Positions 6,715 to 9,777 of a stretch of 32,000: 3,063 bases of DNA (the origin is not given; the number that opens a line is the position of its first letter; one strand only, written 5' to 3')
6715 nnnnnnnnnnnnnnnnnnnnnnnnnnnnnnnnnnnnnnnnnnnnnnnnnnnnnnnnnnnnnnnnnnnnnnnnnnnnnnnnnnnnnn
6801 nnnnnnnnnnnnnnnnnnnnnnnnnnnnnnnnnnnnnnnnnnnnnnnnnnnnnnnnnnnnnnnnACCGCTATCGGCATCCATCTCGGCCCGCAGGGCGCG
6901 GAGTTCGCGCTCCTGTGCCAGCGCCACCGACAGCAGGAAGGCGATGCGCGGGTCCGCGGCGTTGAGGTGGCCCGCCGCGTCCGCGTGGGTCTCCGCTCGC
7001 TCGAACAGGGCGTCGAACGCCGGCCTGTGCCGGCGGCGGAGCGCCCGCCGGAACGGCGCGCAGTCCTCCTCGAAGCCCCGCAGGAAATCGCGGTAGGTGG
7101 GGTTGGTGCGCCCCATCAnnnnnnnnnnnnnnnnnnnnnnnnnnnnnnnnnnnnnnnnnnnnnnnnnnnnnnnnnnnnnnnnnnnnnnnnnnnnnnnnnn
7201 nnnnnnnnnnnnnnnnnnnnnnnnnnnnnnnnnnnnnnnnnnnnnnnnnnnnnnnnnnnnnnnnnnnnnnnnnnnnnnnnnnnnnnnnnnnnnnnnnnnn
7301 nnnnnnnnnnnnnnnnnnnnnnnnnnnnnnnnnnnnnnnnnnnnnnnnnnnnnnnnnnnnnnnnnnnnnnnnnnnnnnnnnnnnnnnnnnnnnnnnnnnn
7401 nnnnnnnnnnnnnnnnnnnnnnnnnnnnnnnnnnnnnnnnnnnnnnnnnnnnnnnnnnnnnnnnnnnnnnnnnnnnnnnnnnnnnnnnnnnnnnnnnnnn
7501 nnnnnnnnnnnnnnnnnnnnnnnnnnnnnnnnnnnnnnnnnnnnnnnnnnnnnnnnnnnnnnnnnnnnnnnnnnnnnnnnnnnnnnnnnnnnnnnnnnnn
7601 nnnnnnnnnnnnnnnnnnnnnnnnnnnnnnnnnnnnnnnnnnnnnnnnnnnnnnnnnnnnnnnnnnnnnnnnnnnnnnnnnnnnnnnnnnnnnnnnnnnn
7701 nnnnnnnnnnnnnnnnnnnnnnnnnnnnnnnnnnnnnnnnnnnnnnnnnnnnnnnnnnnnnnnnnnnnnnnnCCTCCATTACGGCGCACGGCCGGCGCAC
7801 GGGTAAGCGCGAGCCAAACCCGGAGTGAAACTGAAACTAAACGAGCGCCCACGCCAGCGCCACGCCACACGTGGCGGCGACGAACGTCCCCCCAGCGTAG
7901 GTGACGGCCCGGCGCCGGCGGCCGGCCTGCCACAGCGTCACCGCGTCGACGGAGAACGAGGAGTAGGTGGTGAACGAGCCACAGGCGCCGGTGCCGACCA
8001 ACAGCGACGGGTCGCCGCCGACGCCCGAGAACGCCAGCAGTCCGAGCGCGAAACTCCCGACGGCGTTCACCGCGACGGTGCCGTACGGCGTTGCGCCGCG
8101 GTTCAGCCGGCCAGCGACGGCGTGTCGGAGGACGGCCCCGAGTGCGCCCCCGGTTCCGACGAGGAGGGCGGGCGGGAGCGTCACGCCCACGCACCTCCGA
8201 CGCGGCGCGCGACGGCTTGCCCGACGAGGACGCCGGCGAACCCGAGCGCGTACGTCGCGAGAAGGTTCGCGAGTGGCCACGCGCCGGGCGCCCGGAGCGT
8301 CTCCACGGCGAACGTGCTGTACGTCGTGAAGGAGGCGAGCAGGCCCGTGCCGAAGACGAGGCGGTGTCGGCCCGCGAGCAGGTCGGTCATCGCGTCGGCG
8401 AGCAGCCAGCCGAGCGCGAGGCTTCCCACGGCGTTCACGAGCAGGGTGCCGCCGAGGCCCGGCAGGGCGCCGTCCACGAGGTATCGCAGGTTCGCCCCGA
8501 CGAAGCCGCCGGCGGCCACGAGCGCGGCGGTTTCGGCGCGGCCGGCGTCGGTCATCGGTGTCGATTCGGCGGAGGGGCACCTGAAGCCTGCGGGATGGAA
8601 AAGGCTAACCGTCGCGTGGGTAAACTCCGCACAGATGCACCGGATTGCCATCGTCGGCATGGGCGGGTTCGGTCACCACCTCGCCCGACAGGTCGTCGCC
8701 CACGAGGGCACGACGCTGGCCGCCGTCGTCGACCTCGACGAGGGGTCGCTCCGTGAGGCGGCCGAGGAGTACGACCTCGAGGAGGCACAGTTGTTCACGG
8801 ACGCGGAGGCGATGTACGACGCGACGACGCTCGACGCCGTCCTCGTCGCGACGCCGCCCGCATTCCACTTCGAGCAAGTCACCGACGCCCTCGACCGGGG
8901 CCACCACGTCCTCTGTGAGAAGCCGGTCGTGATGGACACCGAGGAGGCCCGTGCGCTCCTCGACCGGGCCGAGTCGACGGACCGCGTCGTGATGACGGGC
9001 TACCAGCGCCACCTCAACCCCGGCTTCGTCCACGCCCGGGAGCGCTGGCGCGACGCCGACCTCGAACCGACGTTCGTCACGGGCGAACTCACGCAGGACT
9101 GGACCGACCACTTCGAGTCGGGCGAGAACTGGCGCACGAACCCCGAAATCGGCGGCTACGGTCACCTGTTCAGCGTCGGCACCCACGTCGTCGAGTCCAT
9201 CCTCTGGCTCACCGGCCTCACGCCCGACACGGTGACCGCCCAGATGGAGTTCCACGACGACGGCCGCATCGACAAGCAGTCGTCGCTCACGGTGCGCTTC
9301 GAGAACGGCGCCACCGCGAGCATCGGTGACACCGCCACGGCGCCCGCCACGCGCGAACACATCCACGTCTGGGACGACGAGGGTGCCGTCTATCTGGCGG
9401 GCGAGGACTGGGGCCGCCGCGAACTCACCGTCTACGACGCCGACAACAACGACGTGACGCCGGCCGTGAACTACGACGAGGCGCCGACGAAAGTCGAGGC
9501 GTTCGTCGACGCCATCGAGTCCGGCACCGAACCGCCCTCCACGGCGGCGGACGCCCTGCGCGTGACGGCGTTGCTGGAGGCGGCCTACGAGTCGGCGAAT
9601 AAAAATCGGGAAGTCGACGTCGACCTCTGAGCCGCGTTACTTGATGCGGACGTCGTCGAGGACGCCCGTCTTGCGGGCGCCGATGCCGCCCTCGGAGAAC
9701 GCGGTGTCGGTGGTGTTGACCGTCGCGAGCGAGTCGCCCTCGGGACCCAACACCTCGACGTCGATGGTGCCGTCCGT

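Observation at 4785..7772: Overlapping three-gene cassette (degenerate RecA/RadB-like, 84-aa protein, exonuclease-dead PolB): possible archaeal analogue of the ImuA-ImuB-DnaE2 mutasome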

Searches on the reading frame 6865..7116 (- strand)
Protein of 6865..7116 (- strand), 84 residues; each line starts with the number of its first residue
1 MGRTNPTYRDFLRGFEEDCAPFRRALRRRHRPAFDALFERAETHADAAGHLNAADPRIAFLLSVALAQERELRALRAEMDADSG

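Call 4: search_protein_families(library=pfam, proteins=[window:6865-7116:-], max_evalue=1)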
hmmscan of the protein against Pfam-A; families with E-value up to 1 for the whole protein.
window:6865-7116:- (84 aa): 0 families

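Call 5: search_protein_families(library=ncbifam, proteins=[window:6865-7116:-], max_evalue=1)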
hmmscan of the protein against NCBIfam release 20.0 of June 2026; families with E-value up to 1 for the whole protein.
window:6865-7116:- (84 aa): 0 families

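Call 18: find_homologous_proteins(query=window:6865-7116:-)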
Query window:6865-7116:- (84 aa): 281 proteins with E <= 0.001 among 287 candidates; the best 120 are listed.
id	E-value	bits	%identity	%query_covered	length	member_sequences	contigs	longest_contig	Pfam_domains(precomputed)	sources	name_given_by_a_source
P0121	1.2e-45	171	96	100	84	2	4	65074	PF26485.1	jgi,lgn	-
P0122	2.2e-32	128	75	96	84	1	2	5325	PF26485.1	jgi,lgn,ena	-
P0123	3.9e-29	118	68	94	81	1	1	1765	PF26485.1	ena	-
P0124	3.9e-29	118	69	95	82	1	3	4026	PF26485.1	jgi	jgi:uncharacterized membrane protein YccC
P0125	1.8e-28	116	76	90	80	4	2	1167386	PF26485.1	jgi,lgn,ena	-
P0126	3.5e-28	115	71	94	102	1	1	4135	PF26485.1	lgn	-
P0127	4.6e-28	115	68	94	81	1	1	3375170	PF26485.1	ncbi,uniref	ncbi:hypothetical protein ACOZ4I_15635 [Haloarcula salina]|uniref:hypothetical protein n=1 Tax=Haloa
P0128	4.8e-28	115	68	94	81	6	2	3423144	PF26485.1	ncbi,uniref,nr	ncbi:hypothetical protein SG26_14210 [Haloarcula sp. CBA1115]|uniref:hypothetical protein n=1 Tax=un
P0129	8.0e-28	114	67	93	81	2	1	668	PF26485.1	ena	-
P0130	1.0e-27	114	72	94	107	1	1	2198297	PF26485.1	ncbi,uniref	ncbi:hypothetical protein [Halosimplex amylolyticum]|uniref:hypothetical protein n=1 Tax=Halosimplex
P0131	1.3e-27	113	66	94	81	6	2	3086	PF26485.1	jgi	jgi:hypothetical protein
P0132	2.4e-27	112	68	93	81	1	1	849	PF26485.1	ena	-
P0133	3.7e-27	112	66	94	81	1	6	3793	PF26485.1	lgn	-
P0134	4.2e-27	112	67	94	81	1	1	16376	PF26485.1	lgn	-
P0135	7.1e-27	111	68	94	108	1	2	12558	PF26485.1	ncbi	ncbi:MAG: hypothetical protein V5A23_04680 [Halobacteriales archaeon]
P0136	8.0e-27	111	69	95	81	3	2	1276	PF26485.1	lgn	-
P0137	1.4e-26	110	64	95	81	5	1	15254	PF26485.1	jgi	jgi:hypothetical protein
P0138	1.6e-26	110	70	67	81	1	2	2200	PF26485.1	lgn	-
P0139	2.4e-26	109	64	95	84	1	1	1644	PF26485.1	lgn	-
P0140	3.7e-26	109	71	81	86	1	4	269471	PF26485.1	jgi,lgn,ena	-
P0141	4.7e-26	108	63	95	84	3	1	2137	PF26485.1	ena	-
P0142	5.3e-26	108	67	100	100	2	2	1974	PF26485.1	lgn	-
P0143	1.1e-25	107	65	95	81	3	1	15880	PF26485.1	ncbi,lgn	-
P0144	5.7e-25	105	66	99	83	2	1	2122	PF26485.1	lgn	-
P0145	6.4e-25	105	66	95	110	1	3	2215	PF26485.1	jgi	jgi:hypothetical protein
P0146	6.5e-25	105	66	90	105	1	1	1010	PF26485.1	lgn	-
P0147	9.3e-25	104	65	96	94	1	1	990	PF26485.1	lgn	-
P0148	1.1e-24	104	60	99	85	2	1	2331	PF26485.1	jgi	-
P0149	1.5e-24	104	69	81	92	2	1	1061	PF26485.1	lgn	-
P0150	2.4e-24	103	61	95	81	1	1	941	PF26485.1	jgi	jgi:uncharacterized membrane protein YccC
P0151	3.4e-24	102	70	90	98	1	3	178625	PF26485.1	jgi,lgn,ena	-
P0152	4.6e-24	102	64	95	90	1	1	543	PF26485.1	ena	-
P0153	6.5e-24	102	67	90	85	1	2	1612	PF26485.1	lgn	-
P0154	7.7e-24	101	67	89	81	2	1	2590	PF26485.1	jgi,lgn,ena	-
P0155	1.1e-23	101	61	94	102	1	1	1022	PF26485.1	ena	-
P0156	1.2e-23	101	60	99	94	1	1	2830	PF26485.1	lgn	-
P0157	2.4e-23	100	62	100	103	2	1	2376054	PF26485.1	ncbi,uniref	ncbi:hypothetical protein [Haloarchaeobius sp. DYHT-AS-18]|uniref:hypothetical protein n=1 Tax=Haloa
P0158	3.0e-23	99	65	93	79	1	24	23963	PF26485.1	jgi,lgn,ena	jgi:hypothetical protein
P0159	3.1e-23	99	68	82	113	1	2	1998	PF26485.1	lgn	-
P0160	3.8e-23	99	60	99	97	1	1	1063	PF26485.1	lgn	-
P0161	4.3e-23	99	66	100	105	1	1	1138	PF26485.1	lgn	-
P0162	4.4e-23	99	66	81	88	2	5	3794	PF26485.1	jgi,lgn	jgi:hypothetical protein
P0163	4.6e-23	99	65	81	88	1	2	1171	PF26485.1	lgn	-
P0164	5.9e-23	98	62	96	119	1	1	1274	PF26485.1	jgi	jgi:hypothetical protein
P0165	6.7e-23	98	58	100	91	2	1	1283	PF26485.1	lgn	-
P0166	9.7e-23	98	61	98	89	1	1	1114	PF26485.1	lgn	-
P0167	1.1e-22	98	63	81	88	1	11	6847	PF26485.1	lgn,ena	-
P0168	1.4e-22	97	65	95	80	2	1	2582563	PF26485.1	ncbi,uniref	ncbi:hypothetical protein [Halobacterium hubeiense]|uniref:hypothetical protein n=1 Tax=Halobacteriu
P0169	1.4e-22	97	66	90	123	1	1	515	PF26485.1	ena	-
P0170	1.5e-22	97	61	95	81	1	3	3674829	PF26485.1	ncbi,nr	ncbi:hypothetical protein VB773_13380 [Haloarculaceae archaeon H-GB2-1]|nr:hypothetical protein [Hal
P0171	1.9e-22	97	64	93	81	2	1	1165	PF26485.1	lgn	-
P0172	1.9e-22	97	62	96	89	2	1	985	PF26485.1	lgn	-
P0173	2.0e-22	97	64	95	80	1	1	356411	PF26485.1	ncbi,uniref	ncbi:hypothetical protein [Halobacterium yunchengense]|uniref:hypothetical protein n=1 Tax=Halobacte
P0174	2.0e-22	97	57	99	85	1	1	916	PF26485.1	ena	-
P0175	2.3e-22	97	58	100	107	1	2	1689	PF26485.1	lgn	-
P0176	2.8e-22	96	65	89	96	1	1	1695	PF26485.1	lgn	-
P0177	3.8e-22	96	61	98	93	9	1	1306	PF26485.1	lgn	-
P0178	5.5e-22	95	67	90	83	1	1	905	PF26485.1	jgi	jgi:hypothetical protein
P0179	5.6e-22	95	60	96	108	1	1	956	PF26485.1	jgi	jgi:hypothetical protein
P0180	5.8e-22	95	61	100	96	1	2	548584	PF26485.1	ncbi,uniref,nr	ncbi:hypothetical protein ACFO5R_18340 [Halosolutus amylolyticus]|uniref:DUF8156 domain-containing p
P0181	6.8e-22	95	67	98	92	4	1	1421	PF26485.1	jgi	jgi:hypothetical protein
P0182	8.4e-22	95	63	90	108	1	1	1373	PF26485.1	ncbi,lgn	-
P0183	1.1e-21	94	63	98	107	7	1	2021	PF26485.1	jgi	jgi:hypothetical protein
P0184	1.2e-21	94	65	89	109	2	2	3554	PF26485.1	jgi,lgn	jgi:hypothetical protein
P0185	1.5e-21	94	66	81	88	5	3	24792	PF26485.1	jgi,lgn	jgi:uncharacterized membrane protein YccC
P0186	1.5e-21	94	63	95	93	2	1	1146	PF26485.1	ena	-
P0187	1.7e-21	94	63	95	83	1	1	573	PF26485.1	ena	-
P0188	1.8e-21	94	60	95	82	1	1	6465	PF26485.1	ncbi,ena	-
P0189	2.0e-21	94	61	99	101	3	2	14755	PF26485.1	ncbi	ncbi:MAG: hypothetical protein V5A44_09940 [Haloarculaceae archaeon]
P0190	2.1e-21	94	67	89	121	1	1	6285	PF26485.1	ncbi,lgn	-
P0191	2.8e-21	93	64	90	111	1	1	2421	PF26485.1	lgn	-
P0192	3.3e-21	93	60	96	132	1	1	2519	PF26485.1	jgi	jgi:hypothetical protein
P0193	3.4e-21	93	63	94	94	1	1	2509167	PF26485.1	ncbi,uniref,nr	ncbi:hypothetical protein [Halobacterium zhouii]|uniref:hypothetical protein n=1 Tax=Halobacterium z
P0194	3.6e-21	93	62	96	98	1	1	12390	PF26485.1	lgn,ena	-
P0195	3.6e-21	93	63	81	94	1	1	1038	PF26485.1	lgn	-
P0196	4.1e-21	93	58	99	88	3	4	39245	PF26485.1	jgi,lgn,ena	jgi:hypothetical protein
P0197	4.5e-21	92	65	92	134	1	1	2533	PF26485.1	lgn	-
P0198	1.0e-20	91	61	98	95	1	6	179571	PF26485.1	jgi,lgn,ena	-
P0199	1.0e-20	91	61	100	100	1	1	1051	PF26485.1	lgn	-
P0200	1.1e-20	91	62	90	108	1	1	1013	PF26485.1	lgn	-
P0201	1.1e-20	91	57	98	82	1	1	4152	PF26485.1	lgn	-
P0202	1.2e-20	91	64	90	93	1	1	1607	PF26485.1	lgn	-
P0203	1.3e-20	91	63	98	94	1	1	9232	PF26485.1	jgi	jgi:hypothetical protein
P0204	1.4e-20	91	56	95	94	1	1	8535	PF26485.1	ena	-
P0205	1.5e-20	91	67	90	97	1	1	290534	PF26485.1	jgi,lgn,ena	-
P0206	1.8e-20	91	62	100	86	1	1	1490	PF26485.1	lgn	-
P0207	1.9e-20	91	60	95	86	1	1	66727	PF26485.1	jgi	-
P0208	2.0e-20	90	56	96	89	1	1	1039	PF26485.1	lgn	-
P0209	2.1e-20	90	61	100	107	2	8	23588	PF26485.1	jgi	jgi:hypothetical protein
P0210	2.2e-20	90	60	96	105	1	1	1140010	PF26485.1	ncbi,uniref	ncbi:hypothetical protein [Haloarchaeobius sp. HRN-SO-5]|uniref:hypothetical protein n=1 Tax=Haloarc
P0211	2.3e-20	90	61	99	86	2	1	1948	PF26485.1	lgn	-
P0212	2.3e-20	90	61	95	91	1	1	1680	PF26485.1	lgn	-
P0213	2.3e-20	90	65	95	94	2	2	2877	PF26485.1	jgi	jgi:hypothetical protein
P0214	2.4e-20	90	65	89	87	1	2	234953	PF26485.1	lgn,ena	-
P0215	3.0e-20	90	58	99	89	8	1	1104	PF26485.1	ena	-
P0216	3.3e-20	90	63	81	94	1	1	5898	PF26485.1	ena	-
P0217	3.7e-20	90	59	95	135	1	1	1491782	PF26485.1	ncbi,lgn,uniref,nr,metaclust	ncbi:hypothetical protein SAMN04487967_0946 [Natronorubrum sediminis]|uniref:DUF8156 domain-containi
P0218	4.9e-20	89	60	89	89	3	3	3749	PF26485.1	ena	-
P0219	5.5e-20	89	64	89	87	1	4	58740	PF26485.1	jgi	-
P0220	6.3e-20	89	56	100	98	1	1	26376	PF26485.1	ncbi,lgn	-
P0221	7.4e-20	89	63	89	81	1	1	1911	PF26485.1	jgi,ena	-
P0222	1.1e-19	88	61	94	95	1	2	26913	PF26485.1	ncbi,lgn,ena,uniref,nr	ncbi:hypothetical protein [Halovivax sp.]|uniref:hypothetical protein n=1 Tax=Halovivax sp. TaxID=19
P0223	1.2e-19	88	58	95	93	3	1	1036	PF26485.1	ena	-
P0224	1.3e-19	88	56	95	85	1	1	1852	PF26485.1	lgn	-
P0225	1.4e-19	88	67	90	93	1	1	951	PF26485.1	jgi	jgi:hypothetical protein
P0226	1.7e-19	87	62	96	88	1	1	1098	PF26485.1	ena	-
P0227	1.8e-19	87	56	96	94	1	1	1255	PF26485.1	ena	-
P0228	1.8e-19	87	56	96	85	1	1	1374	PF26485.1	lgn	-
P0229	1.8e-19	87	59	95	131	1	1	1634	PF26485.1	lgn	-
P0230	1.8e-19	87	64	92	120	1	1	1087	PF26485.1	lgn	-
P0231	1.8e-19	87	56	95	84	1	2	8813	PF26485.1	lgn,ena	-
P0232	2.0e-19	87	61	94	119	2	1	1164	PF26485.1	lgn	-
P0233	2.3e-19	87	58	94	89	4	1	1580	PF26485.1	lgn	-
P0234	2.4e-19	87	62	81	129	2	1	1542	PF26485.1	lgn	-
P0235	2.6e-19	87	54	96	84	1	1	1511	PF26485.1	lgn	-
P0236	3.4e-19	86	57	98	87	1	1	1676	PF26485.1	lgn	-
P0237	3.6e-19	86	63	89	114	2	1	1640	PF26485.1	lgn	-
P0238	3.6e-19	86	63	76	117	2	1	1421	PF26485.1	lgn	-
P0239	3.9e-19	86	57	94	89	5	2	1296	PF26485.1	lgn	-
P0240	4.3e-19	86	58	95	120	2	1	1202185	PF26485.1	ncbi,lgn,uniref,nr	ncbi:hypothetical protein [Halostagnicola kamekurae]|uniref:DUF8156 domain-containing protein n=1 Ta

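Call 33: predict_structure(alignment_id=A2)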
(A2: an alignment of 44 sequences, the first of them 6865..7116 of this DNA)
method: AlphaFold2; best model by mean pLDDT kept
length: 84 residues; sequences in the alignment: 44
mean_pLDDT: 89.8   pTM: 0.74
mean pLDDT of the five models: 89.8, 89.0, 88.0, 85.7, 84.9
residues with pLDDT >= 90: 61; 70-90: 17; 50-70: 4; < 50: 2
segments of 3 or more residues with pLDDT < 50: none
pLDDT, mean of each block of 10 residues (from residue 1): 71 95 95 95 88 86 94 96 85
secondary structure, 60 per line:
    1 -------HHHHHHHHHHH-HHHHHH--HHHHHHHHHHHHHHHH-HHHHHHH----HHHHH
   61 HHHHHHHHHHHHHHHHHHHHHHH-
elements in order: H8-18 H20-25 H28-43 H45-51 H56-83

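Call 39: fold_search(model_id=the predicted structure, library=pdb)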
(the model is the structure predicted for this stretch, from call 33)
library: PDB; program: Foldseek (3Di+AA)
matches with E <= 10: 38; with E <= 0.001: 0
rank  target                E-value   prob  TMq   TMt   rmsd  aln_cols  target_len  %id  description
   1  7rkc_B                1.6e+00  0.18  0.31  0.15   8.7        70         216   21  Computationally designed tunable C2 symmetric tandem repeat homodimer, D_3_633 (released 2022-05-18)
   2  4fzo_A                2.5e+00  0.09  0.26  0.27   8.6        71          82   18  Crystal Structure of the apo-form uranyl binding protein (released 2013-12-11)
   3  2pmr                  2.8e+00  0.08  0.25  0.27   9.3        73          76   18  Crystal structure of a protein of unknown function from Methanobacterium thermoautotrophicum (released 2007-05-08)
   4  4fzo_B                3.0e+00  0.08  0.25  0.26   8.6        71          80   18  Crystal Structure of the apo-form uranyl binding protein (released 2013-12-11)
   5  2kub_MODEL_1_A        3.1e+00  0.18  0.38  0.39   7.8        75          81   11  Solution structure of the alpha subdomain of the major non-repeat unit of Fap1 fimbriae of Streptococcus paras (released 2010-07-21)
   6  8tlp_B                3.3e+00  0.16  0.38  0.18   7.4        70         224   17  Computationally designed tunable C2 symmetric tandem repeat homodimer, D_3_633_8x without peptide (released 2024-12-11)
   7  4fzp_A                3.5e+00  0.08  0.26  0.27   8.6        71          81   18  Crystal Structure of the uranyl binding protein complexed with uranyl (released 2013-12-11)
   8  8tm9_B                4.0e+00  0.10  0.32  0.15   8.1        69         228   17  Computationally designed tunable C2 symmetric tandem repeat homodimer, D_3_633_8x bound to peptide (released 2024-12-11)
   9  1xja_A                4.3e+00  0.13  0.28  0.15   7.1        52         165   23  Apo form of the Y31V mutant dimerization domain fragment of Escherichia coli regulatory protein AraC (released 2004-10-12)
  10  6pmi_F                4.5e+00  0.13  0.39  0.18   5.5        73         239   15  Sigm28-transcription initiation complex with specific promoter at the state 1 (released 2020-05-13)
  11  9k6i_A                4.5e+00  0.09  0.37  0.03  20.1        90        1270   14  Structure of full-length human LINE-1 ORF2p with endogenous DNA and RNA/cDNA hybrid (released 2025-10-22)
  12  9phw_Q                5.1e+00  0.11  0.34  0.27   6.6        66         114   14  Structure of the D1-Val185Asn mutated photosystem II complex with slow O-O bond formation reveals changes in the Cl1 w (released 2025-10-22)
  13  6xz3                  5.5e+00  0.10  0.38  0.27   9.6        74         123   23  Crystal structure of TLNRD1 4-helix bundle (released 2020-05-27)
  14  4h6i_A                6.2e+00  0.10  0.37  0.39   8.5        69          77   13  Crystal Structure of Staphylococcal Complement Inhibitor SCIN-B (released 2012-12-19)
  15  1xja_B                6.2e+00  0.10  0.28  0.16   6.8        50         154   28  Apo form of the Y31V mutant dimerization domain fragment of Escherichia coli regulatory protein AraC (released 2004-10-12)
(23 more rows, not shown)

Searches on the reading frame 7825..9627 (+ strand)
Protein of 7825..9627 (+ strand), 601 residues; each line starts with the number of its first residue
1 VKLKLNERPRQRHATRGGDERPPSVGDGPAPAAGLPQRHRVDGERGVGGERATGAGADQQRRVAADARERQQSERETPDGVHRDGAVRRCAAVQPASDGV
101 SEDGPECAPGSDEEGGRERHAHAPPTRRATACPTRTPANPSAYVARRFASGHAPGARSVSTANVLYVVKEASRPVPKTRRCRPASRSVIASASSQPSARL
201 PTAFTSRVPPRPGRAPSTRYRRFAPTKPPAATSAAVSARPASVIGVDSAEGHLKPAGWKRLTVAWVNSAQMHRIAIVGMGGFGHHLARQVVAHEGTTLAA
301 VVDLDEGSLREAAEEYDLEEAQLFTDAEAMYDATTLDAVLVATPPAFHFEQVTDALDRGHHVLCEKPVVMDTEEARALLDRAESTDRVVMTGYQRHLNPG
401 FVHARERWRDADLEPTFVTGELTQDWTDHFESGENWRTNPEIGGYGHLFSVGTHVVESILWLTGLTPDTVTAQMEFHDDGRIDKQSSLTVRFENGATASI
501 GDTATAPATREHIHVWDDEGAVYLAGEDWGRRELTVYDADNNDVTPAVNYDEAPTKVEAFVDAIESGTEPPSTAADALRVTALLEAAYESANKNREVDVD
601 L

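Call 31: search_protein_families(library=pfam, proteins=[window:7825-9627:+], max_evalue=0.001)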
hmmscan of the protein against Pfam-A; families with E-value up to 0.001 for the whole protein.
window:7825-9627:+ (601 aa): 5 families
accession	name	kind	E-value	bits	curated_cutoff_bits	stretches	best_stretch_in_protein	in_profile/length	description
PF01408.29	GFO_IDH_MocA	-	2.5e-26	93.1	24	1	273-393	2-120/120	Oxidoreductase family, NAD-binding Rossmann fold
PF22725.1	GFO_IDH_MocA_C3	-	5.8e-15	55.8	27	1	414-521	15-122/124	GFO/IDH/MocA C-terminal domain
PF02894.22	GFO_IDH_MocA_C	-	7e-09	36.2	22.9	1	430-599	26-218/218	Oxidoreductase family, C-terminal alpha/beta domain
PF03807.23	F420_oxidored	-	0.0002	22.3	21.6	1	273-356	1-79/94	NADP oxidoreductase coenzyme F420-dependent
PF03447.22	NAD_binding_3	-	0.00023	22.3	24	1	278-387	1-111/116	Homoserine dehydrogenase, NAD binding domain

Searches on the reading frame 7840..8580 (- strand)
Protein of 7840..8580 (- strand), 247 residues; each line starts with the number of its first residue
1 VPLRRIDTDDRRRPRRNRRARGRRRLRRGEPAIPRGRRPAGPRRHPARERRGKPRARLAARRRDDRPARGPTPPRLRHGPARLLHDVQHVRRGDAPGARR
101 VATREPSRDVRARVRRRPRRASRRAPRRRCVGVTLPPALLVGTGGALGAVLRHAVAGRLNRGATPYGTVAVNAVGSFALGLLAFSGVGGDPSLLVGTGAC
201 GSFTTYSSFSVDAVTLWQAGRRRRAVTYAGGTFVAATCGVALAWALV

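Call 31: search_protein_families(library=pfam, proteins=[window:7840-8580:-], max_evalue=0.001)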
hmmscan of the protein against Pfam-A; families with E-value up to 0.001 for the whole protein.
window:7840-8580:- (247 aa): 1 family
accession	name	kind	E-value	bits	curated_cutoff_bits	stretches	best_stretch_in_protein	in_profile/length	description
PF02537.21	CRCB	-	7.1e-21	74.9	32.9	1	139-242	1-101/103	CrcB-like protein, Camphor Resistance (CrcB)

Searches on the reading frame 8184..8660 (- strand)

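Call 31: search_protein_families(library=pfam, proteins=[window:8184-8660:-], max_evalue=0.001)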
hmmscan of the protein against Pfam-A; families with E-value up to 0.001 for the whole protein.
window:8184-8660:- (159 aa): 1 family
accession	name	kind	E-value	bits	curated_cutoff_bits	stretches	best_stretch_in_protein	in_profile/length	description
PF02537.21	CRCB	-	3.2e-17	63.2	32.9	1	47-147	2-102/103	CrcB-like protein, Camphor Resistance (CrcB)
